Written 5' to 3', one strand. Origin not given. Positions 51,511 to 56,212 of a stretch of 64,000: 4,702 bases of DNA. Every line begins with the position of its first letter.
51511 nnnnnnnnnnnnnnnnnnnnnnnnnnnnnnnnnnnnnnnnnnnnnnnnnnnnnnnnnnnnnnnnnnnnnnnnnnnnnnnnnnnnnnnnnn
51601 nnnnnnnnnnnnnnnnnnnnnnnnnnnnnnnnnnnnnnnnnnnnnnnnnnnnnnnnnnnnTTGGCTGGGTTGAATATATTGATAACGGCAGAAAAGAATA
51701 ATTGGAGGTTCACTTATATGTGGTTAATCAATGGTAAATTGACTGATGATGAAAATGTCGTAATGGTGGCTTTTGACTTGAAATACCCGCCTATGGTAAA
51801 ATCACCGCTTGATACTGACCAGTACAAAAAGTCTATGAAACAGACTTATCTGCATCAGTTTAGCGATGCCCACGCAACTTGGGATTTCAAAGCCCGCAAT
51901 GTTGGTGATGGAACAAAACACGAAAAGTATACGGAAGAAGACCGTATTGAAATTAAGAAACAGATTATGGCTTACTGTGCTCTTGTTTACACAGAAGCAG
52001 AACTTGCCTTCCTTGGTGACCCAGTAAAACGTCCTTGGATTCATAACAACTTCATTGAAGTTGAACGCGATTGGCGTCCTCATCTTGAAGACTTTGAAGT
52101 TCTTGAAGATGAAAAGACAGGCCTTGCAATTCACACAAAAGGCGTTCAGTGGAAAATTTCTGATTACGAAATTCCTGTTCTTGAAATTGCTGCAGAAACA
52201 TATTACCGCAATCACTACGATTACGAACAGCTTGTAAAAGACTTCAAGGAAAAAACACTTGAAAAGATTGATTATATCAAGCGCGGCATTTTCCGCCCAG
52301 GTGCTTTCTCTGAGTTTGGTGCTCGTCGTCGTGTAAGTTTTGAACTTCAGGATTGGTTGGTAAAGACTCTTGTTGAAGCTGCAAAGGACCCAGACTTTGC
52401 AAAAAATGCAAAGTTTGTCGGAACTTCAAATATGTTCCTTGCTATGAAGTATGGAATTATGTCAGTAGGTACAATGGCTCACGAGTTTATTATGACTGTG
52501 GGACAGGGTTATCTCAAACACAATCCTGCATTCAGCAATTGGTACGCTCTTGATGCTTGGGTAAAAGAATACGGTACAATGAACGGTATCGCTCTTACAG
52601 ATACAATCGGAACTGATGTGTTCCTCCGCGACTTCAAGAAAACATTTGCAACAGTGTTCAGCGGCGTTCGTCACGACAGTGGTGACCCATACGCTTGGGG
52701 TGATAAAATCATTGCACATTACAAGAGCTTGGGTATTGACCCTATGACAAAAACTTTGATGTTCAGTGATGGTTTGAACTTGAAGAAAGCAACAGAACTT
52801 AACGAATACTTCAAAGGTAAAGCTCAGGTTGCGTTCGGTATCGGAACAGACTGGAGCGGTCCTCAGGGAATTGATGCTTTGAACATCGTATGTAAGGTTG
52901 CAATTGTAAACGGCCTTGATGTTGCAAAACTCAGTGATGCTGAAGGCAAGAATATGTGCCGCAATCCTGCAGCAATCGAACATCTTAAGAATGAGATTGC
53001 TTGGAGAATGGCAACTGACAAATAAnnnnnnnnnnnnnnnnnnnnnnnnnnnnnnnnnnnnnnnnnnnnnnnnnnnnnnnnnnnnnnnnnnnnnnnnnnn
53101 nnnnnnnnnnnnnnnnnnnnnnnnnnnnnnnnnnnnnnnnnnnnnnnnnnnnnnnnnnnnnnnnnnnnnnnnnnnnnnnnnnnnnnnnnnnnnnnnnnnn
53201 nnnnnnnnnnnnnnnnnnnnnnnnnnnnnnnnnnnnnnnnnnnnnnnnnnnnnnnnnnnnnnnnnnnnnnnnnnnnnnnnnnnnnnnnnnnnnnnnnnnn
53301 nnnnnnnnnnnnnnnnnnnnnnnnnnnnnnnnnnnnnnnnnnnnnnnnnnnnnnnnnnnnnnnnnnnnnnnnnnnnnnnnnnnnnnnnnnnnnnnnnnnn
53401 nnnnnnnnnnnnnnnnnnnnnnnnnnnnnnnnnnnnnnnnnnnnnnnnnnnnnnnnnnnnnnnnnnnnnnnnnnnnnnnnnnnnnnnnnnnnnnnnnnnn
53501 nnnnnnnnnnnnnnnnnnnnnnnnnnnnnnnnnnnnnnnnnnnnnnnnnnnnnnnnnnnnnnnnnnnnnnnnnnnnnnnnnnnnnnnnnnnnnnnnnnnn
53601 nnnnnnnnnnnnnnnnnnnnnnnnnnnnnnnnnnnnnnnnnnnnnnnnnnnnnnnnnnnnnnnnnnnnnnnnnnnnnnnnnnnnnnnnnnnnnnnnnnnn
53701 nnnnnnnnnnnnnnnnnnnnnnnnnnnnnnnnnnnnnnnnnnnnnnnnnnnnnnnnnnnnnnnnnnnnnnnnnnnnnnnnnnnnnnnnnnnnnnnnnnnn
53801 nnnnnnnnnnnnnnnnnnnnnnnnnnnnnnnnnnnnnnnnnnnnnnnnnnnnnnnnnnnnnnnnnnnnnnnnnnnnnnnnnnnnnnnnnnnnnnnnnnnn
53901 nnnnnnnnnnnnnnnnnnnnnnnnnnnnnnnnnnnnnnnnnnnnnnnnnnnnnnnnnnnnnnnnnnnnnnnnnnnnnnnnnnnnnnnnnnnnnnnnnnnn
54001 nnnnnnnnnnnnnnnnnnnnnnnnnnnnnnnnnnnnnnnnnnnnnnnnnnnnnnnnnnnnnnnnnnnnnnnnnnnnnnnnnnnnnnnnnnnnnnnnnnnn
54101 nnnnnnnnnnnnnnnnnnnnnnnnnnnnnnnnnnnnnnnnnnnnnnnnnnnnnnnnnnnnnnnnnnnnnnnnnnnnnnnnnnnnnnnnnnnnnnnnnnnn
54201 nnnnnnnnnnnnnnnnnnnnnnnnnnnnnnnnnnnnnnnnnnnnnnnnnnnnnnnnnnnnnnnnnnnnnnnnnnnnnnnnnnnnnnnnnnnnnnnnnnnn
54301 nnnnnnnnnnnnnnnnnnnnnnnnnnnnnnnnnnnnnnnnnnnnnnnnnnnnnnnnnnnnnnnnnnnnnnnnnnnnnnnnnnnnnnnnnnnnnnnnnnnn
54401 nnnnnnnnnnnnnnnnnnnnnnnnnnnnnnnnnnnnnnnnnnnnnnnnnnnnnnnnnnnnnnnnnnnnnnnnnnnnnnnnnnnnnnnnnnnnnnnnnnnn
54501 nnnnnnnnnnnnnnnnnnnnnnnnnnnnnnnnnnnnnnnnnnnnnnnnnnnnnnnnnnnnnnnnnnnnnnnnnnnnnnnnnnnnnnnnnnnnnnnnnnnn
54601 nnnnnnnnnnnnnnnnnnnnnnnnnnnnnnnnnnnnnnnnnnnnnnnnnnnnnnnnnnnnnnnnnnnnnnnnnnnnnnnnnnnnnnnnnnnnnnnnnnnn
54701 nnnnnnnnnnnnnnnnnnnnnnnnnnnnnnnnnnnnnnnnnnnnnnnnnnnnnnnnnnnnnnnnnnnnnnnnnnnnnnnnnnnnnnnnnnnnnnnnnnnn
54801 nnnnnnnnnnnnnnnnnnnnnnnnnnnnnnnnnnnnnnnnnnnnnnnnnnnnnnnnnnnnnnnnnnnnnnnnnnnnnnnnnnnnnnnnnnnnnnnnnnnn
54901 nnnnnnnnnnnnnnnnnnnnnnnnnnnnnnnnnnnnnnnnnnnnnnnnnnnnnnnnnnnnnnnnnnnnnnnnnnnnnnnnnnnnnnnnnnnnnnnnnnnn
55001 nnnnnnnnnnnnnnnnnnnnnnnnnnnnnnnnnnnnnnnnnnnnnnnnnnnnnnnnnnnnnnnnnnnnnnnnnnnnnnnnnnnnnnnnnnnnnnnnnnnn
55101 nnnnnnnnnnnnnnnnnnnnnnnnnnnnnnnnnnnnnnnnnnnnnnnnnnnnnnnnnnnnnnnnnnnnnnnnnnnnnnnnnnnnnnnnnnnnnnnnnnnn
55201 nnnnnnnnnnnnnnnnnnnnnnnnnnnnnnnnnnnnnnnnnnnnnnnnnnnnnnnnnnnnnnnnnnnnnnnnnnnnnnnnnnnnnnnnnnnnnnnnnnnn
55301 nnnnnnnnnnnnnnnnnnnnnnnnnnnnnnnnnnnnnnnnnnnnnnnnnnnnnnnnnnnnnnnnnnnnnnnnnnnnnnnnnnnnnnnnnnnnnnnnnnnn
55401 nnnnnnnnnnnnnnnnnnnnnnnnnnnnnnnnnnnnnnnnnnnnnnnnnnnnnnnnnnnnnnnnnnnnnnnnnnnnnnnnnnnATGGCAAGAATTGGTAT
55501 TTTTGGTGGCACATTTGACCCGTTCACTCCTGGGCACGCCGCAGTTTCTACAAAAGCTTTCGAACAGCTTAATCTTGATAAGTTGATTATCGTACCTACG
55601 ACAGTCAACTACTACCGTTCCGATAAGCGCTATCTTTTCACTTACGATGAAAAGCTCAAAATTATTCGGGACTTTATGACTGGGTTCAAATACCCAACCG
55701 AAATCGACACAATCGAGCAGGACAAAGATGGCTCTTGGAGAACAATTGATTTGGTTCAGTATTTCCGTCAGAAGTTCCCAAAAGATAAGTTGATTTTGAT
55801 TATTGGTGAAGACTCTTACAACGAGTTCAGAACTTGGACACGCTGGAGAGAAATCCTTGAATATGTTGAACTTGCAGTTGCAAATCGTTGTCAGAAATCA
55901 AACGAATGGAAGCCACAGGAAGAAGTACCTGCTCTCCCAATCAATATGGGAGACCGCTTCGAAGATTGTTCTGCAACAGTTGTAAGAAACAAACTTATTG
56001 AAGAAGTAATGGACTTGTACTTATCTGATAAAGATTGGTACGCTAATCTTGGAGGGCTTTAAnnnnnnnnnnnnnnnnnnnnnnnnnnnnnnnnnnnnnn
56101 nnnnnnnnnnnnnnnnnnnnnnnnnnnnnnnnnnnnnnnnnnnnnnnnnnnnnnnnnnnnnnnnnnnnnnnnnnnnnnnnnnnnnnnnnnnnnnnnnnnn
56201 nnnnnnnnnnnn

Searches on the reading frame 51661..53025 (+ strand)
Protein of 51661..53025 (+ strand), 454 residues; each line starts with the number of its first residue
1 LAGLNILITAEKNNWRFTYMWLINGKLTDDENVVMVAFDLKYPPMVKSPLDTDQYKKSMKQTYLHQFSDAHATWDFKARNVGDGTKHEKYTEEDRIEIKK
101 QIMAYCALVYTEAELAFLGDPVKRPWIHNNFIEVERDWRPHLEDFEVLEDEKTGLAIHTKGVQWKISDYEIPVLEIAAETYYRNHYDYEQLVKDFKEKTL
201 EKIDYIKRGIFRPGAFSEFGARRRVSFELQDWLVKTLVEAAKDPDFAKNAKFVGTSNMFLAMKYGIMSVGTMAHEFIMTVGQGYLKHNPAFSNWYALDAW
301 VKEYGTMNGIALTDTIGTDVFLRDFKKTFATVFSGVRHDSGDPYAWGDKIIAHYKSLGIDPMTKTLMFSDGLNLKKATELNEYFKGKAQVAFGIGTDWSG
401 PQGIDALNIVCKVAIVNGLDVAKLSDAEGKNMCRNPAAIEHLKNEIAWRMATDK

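Call 13: search_protein_families(library=pfam, proteins=[window:51661-53025:+], max_evalue=0.001)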
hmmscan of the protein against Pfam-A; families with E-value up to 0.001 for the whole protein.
window:51661-53025:+ (454 aa): 2 families
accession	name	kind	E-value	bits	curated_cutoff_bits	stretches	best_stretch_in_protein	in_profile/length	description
PF04095.22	NAPRTase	-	2.2e-61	208.1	20.8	1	216-444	3-233/239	Nicotinate phosphoribosyltransferase (NAPRTase) family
PF17767.7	NAPRTase_N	-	3e-13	50.6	32.6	1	50-176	1-123/125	Nicotinate phosphoribosyltransferase (NAPRTase) N-terminal domain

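Call 77: find_homologous_proteins(query=window:51661-53025:+, max_evalue=1e-20)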
Query window:51661-53025:+ (454 aa): 8000 proteins with E <= 1e-20 among 8000 candidates; the best 120 are listed.
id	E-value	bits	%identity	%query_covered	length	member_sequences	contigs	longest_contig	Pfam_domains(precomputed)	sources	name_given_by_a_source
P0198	0.0e+0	1015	100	96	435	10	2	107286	PF04095.23,PF17767.8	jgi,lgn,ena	-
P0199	6.8e-297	1003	98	96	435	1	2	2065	PF04095.23,PF17767.8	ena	-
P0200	7.1e-292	986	97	96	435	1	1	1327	PF04095.23,PF17767.8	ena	-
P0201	2.6e-291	984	96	96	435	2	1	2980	PF04095.23,PF17767.8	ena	-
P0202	6.9e-254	861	85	96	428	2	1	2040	PF04095.23,PF17767.8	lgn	-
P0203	2.8e-253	859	84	96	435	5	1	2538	PF04095.23,PF17767.8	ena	-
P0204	3.0e-246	836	82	96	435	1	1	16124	PF04095.23,PF17767.8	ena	-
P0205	4.2e-246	835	82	96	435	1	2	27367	PF04095.23,PF17767.8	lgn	-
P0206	5.5e-246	835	82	96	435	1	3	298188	PF04095.23,PF17767.8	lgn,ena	-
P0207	1.9e-245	833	81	96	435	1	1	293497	PF04095.23,PF17767.8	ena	-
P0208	2.2e-245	833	81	96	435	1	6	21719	PF04095.23,PF17767.8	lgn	-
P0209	2.2e-245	833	82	96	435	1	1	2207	PF04095.23,PF17767.8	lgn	-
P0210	2.7e-245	832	81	96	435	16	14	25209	PF04095.23,PF17767.8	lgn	-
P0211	4.3e-245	832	81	96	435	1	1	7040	PF04095.23,PF17767.8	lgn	-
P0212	6.0e-245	831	81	96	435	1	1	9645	PF04095.23,PF17767.8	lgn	-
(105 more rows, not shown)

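Call 79: find_encoding_contigs(protein=P0198, flank=10000, max_places=1)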
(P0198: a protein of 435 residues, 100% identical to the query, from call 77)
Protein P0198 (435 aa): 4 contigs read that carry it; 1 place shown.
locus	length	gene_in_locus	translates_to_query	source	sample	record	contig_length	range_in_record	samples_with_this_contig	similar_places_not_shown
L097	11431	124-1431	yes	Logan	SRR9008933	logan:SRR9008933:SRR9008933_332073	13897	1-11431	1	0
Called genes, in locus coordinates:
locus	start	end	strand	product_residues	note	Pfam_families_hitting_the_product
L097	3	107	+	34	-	?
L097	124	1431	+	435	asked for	PF17767:NAPRTase_N, PF04095:NAPRTase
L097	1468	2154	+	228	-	-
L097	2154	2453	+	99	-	-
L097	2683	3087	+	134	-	-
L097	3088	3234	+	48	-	-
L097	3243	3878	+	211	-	PF00293:NUDIX (faint)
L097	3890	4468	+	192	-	PF01467:CTP_transf_like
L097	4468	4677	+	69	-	-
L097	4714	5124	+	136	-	-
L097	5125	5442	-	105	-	-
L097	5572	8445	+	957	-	-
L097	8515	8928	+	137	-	-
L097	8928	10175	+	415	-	-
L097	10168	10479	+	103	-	-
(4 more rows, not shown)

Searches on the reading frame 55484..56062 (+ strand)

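Call 29: search_protein_families(library=pfam, proteins=[window:55484-56062:+], max_evalue=0.001)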
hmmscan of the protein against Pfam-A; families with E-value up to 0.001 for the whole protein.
window:55484-56062:+ (192 aa): 1 family
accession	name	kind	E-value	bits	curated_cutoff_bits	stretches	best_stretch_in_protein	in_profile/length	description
PF01467.32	CTP_transf_like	-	2.3e-19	70.4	21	1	6-168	1-131/133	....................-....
